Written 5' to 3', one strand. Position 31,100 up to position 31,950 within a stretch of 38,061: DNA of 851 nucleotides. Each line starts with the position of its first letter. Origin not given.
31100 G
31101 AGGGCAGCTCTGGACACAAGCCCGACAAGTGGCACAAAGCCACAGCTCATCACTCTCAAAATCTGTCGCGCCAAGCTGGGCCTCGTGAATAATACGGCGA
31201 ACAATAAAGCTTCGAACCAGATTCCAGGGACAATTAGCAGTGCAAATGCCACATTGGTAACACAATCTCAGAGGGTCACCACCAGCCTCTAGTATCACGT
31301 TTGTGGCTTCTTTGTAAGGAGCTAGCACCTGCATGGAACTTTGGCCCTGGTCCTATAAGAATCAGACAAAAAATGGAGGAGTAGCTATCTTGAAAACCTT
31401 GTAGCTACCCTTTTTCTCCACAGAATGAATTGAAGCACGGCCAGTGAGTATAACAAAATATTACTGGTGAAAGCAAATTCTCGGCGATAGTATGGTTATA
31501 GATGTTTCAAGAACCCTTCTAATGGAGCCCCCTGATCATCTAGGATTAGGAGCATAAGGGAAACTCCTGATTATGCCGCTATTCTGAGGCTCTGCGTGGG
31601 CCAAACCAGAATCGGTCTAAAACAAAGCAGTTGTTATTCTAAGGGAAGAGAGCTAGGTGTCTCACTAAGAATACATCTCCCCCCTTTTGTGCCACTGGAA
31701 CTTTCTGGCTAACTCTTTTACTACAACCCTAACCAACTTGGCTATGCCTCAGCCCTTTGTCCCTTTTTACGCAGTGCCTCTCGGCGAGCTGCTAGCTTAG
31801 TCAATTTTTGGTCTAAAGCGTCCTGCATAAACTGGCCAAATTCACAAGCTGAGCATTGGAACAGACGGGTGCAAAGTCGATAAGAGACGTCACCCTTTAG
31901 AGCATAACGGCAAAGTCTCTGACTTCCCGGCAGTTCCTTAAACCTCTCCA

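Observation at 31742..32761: Receiver protein with a TPR motif and a duplicated C-x12-C-x5-C-x2-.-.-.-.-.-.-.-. module as its output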

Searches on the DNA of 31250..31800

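Call 70: search_rna_families(source=window, start=31250, end=31800, threshold=evalue, max_evalue=10)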
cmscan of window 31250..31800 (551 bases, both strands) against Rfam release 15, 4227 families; matches with E-value up to 10: 3.
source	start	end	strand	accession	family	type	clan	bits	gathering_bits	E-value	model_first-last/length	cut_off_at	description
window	31622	31690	+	RF03821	mir-2002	Gene; miRNA;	-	15.1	49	7.8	1-68/68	no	mir-2002 microRNA precursor family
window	31253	31374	-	RF02220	ZNRD1-AS1_3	Gene; lncRNA;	-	15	60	1.1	1-104/104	no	ZNRD1 antisense RNA 1 conserved region 3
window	31320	31448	-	RF01909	CDKN2B-AS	Gene; lncRNA;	-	14.1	80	4.5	1-150/150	no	CDKN2B antisense RNA 1 intronic convserved region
